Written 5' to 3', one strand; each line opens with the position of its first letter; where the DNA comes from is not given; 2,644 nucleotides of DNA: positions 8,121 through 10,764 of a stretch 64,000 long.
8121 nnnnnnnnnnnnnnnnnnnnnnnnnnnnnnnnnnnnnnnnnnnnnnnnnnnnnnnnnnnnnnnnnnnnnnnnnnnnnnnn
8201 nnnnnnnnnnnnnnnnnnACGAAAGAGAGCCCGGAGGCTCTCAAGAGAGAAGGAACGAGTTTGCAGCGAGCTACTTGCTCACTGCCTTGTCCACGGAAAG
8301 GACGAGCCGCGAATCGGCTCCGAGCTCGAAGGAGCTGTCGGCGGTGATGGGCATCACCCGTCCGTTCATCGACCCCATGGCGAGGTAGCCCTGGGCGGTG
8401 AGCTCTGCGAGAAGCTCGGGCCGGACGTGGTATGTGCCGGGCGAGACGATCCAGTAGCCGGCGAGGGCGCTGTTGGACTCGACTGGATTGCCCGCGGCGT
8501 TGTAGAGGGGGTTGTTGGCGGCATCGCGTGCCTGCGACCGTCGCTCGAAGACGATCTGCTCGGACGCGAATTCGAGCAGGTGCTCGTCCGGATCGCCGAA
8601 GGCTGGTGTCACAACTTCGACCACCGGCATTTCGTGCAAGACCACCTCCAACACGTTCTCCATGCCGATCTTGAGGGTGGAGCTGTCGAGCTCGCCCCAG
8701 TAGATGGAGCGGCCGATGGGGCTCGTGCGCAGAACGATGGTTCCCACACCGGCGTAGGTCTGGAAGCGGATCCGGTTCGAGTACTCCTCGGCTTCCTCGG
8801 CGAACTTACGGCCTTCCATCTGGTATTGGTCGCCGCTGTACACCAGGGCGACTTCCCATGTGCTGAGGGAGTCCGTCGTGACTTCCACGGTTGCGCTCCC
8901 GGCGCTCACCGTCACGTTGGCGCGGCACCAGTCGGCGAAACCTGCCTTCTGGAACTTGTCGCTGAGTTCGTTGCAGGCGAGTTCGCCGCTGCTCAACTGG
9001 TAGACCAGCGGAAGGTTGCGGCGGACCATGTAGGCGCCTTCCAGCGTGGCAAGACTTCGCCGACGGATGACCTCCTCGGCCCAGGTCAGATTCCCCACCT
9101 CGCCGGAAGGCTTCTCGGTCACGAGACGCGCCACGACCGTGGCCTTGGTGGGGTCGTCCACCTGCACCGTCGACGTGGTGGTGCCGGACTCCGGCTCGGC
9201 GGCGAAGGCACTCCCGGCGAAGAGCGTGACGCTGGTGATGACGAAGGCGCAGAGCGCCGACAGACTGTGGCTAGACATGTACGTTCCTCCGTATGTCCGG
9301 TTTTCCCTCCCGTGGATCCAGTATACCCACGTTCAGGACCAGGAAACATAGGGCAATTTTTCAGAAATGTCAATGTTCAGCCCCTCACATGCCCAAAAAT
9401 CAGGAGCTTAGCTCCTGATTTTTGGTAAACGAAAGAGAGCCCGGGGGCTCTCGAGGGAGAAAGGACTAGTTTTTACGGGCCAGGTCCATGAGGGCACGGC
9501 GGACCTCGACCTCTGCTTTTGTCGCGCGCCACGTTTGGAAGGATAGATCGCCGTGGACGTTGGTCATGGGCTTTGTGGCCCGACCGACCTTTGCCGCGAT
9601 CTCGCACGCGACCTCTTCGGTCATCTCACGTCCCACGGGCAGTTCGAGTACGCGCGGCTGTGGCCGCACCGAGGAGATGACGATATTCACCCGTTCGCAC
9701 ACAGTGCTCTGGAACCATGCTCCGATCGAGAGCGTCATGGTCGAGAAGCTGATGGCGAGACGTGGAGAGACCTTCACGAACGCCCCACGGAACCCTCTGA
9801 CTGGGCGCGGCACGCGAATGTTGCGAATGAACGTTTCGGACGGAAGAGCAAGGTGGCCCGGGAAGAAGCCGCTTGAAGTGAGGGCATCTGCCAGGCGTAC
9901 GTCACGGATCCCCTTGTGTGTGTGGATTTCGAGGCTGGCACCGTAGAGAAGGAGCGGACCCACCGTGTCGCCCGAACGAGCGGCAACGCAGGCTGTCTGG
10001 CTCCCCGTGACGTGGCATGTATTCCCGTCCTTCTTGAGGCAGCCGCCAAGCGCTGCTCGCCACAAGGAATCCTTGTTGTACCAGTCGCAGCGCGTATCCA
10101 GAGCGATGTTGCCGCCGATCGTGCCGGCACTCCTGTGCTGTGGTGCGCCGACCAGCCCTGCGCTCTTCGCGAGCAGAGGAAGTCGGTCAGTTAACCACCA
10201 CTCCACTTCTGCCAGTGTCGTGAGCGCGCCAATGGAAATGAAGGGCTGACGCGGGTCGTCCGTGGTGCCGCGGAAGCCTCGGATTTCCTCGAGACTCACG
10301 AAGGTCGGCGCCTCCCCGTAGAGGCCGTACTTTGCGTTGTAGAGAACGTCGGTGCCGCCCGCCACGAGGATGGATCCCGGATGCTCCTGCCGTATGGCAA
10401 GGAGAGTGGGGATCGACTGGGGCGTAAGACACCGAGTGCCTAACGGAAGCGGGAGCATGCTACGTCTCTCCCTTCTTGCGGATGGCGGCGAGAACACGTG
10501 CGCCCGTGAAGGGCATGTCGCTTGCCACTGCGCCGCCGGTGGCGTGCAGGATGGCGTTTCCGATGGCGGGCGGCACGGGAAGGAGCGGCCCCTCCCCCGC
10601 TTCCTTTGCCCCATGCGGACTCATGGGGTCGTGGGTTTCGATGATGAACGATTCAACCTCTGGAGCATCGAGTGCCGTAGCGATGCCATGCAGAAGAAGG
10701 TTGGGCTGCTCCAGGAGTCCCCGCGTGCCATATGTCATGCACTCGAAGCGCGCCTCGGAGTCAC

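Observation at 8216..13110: High-GC island encoding an XDH/CoxSML-family molybdo-flavoenzyme in an otherwise reduced genome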

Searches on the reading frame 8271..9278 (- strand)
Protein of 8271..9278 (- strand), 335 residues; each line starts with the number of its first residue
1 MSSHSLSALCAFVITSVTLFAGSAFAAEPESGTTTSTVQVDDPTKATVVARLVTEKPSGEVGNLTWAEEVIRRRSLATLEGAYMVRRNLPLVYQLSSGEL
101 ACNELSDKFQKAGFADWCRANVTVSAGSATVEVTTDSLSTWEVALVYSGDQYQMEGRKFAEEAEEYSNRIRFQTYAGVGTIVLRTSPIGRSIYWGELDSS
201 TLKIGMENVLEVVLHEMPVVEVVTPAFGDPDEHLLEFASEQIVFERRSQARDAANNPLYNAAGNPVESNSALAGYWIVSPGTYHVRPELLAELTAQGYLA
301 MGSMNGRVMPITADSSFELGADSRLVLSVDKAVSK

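Call 5: search_protein_families(library=pfam, proteins=[window:8271-9278:-])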
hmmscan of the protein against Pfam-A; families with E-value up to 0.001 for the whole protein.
window:8271-9278:- (335 aa): 0 families

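Call 6: search_protein_families(library=ncbifam, proteins=[window:8271-9278:-])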
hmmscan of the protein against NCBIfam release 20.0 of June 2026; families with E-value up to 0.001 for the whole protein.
window:8271-9278:- (335 aa): 0 families

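Call 24: find_homologous_proteins(query=window:8271-9278:-)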
Query window:8271-9278:- (335 aa): 2 proteins with E <= 0.001 among 5838 candidates.
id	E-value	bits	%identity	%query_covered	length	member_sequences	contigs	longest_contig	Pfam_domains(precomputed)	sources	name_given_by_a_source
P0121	1.3e-215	733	100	100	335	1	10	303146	-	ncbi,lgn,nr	ncbi:hypothetical protein HYW18_03135 [Candidatus Uhrbacteria bacterium]|nr:hypothetical protein [Ca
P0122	1.0e-110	388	86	62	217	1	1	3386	-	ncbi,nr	ncbi:hypothetical protein HYS28_03895, partial [Candidatus Uhrbacteria bacterium]|nr:hypothetical pr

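Call 32: find_encoding_contigs(protein=P0121, flank=10000, max_places=4)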
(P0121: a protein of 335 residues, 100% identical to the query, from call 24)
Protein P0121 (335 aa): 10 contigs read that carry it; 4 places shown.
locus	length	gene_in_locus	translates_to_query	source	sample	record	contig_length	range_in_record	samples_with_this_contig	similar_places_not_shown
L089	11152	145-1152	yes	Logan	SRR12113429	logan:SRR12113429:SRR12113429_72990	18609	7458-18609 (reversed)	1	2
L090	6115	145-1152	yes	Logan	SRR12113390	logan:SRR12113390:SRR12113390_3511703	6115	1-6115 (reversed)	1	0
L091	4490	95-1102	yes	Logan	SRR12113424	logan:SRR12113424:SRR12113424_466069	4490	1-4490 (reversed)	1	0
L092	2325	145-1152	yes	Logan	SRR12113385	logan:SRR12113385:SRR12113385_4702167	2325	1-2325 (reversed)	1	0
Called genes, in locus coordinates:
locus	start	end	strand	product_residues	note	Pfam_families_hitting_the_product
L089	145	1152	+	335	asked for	-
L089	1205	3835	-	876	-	PF02861:Clp_N, PF23569:NBD_SMAX1, PF00004:AAA, PF17871:AAA_lid_9, PF07724:AAA_2, PF00004:AAA, PF07728:AAA_5, PF10431:ClpB_D2-small, +9 more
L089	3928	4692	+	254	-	PF03808:Glyco_tran_WecG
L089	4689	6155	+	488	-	PF00749:tRNA-synt_1c, PF19269:Anticodon_2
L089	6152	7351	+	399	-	PF01551:Peptidase_M23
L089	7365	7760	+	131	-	-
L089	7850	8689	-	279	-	-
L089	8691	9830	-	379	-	PF01168:Ala_racemase_N, PF00842:Ala_racemase_C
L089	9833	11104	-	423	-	PF02403:Seryl_tRNA_N, PF00587:tRNA-synt_2b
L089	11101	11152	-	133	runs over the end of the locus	PF06574:FAD_syn (weak), PF01467:CTP_transf_like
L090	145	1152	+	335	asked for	-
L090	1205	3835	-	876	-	PF02861:Clp_N, PF23569:NBD_SMAX1, PF00004:AAA, PF17871:AAA_lid_9, PF07724:AAA_2, PF00004:AAA, PF07728:AAA_5, PF10431:ClpB_D2-small, +9 more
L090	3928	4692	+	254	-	PF03808:Glyco_tran_WecG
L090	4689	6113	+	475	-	?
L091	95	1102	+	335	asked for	-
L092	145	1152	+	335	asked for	-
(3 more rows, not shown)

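Call 63: predict_structure(protein=window:8271-9278:-)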
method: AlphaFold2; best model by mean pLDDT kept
length: 335 residues; sequences in the alignment: 1
mean_pLDDT: 35.3   pTM: 0.25
mean pLDDT of the five models: 35.3, 32.5, 31.6, 28.8, 27.9
residues with pLDDT >= 90: 0; 70-90: 0; 50-70: 3; < 50: 332
segments of 3 or more residues with pLDDT < 50: 1-264, 266-289, 291-293, 295-335
pLDDT, mean of each block of 10 residues (from residue 1): 36 30 30 42 42 37 36 34 29 38 40 39 38 42 40 31 27 24 29 26 25 24 24 27 32 43 44 39 46 47 41 43 39 29
secondary structure, 60 per line:
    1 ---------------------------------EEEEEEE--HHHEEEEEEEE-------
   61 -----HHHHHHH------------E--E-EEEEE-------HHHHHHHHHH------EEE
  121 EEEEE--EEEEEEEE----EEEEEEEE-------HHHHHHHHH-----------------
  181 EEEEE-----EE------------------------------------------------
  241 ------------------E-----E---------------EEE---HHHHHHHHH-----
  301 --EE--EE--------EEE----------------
elements in order: E34-40 E46-53 H66-72 E90-94 H102-111 E118-125 E128-135 E140-147 H155-163 E181-185 E281-283 H287-295 E317-319

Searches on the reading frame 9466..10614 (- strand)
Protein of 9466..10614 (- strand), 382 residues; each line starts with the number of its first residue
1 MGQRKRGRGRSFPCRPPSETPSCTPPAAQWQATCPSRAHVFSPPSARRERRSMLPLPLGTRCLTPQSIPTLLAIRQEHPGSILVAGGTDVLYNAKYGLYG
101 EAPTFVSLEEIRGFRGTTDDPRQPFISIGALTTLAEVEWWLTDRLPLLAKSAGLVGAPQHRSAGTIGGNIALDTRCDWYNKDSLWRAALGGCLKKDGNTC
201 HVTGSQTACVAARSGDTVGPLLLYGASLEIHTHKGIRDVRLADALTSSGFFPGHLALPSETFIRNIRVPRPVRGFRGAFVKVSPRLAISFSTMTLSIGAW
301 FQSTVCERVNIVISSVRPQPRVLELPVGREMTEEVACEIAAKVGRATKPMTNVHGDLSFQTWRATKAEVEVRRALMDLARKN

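Call 5: search_protein_families(library=pfam, proteins=[window:9466-10614:-])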
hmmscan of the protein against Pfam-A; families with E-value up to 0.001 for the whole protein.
window:9466-10614:- (382 aa): 1 family
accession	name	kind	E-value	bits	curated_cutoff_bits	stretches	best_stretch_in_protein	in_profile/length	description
PF00941.27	FAD_binding_5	-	2.1e-26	93.2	27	1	61-270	4-169/170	FAD binding domain in molybdopterin dehydrogenase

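Call 6: search_protein_families(library=ncbifam, proteins=[window:9466-10614:-])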
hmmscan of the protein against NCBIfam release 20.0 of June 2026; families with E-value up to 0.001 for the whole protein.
window:9466-10614:- (382 aa): 6 families
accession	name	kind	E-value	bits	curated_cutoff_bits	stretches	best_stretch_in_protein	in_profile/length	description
TIGR03195.1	4hydrxCoA_B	equivalog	3.2e-45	154.6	404.55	1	61-353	6-297/321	4-hydroxybenzoyl-CoA reductase subunit beta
NF043083.1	XdhB_XDHase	equivalog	4.9e-26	91.5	310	2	64-171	9-116/289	xanthine dehydrogenase subunit XdhB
NF007427.0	PRK09971.1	equivalog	5.2e-21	75.1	287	2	65-171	10-116/292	xanthine dehydrogenase FAD-binding subunit XdhB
TIGR03199.1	pucC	equivalog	1.9e-15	56.9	306.05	1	71-173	7-109/264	xanthine dehydrogenase subunit C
NF041019.1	glyceraldDH_beta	equivalog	2.5e-15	56.5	350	2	62-177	8-123/280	glyceraldehyde dehydrogenase subunit beta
TIGR02963.1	xanthine_xdhA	equivalog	5.4e-13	48.4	467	1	56-171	189-301/468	xanthine dehydrogenase small subunit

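Call 15: search_solved_structures(query=window:9466-10458:-, show_alignments=1, max_evalue=0.00001)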
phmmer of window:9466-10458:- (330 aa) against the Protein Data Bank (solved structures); distinct sequences matched with E-value up to 0.00001: 6.
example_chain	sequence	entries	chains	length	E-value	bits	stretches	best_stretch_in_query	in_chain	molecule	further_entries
1rm6_B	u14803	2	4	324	6.5e-26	94.5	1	30-249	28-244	4-hydroxybenzoyl-CoA reductase beta subunit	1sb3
5y6q_B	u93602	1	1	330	1.7e-16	63.5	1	14-298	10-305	Aldehyde oxidase medium subunit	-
3hrd_C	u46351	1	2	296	2.6e-09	39.9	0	27-120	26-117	Nicotinate dehydrogenase FAD-subunit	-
1ffv_C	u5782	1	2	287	6.7e-08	35.3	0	13-119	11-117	CUTM, FLAVOPROTEIN OF CARBON MONOXIDE DEHYDROGENASE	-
4zoh_B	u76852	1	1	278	1.3e-07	34.3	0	12-126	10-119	Putative oxidoreductase FAD-binding subunit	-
1ffu_C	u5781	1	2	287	2e-07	33.7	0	13-119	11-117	CUTM, FLAVOPROTEIN OF CARBON MONOXIDE DEHYDROGENASE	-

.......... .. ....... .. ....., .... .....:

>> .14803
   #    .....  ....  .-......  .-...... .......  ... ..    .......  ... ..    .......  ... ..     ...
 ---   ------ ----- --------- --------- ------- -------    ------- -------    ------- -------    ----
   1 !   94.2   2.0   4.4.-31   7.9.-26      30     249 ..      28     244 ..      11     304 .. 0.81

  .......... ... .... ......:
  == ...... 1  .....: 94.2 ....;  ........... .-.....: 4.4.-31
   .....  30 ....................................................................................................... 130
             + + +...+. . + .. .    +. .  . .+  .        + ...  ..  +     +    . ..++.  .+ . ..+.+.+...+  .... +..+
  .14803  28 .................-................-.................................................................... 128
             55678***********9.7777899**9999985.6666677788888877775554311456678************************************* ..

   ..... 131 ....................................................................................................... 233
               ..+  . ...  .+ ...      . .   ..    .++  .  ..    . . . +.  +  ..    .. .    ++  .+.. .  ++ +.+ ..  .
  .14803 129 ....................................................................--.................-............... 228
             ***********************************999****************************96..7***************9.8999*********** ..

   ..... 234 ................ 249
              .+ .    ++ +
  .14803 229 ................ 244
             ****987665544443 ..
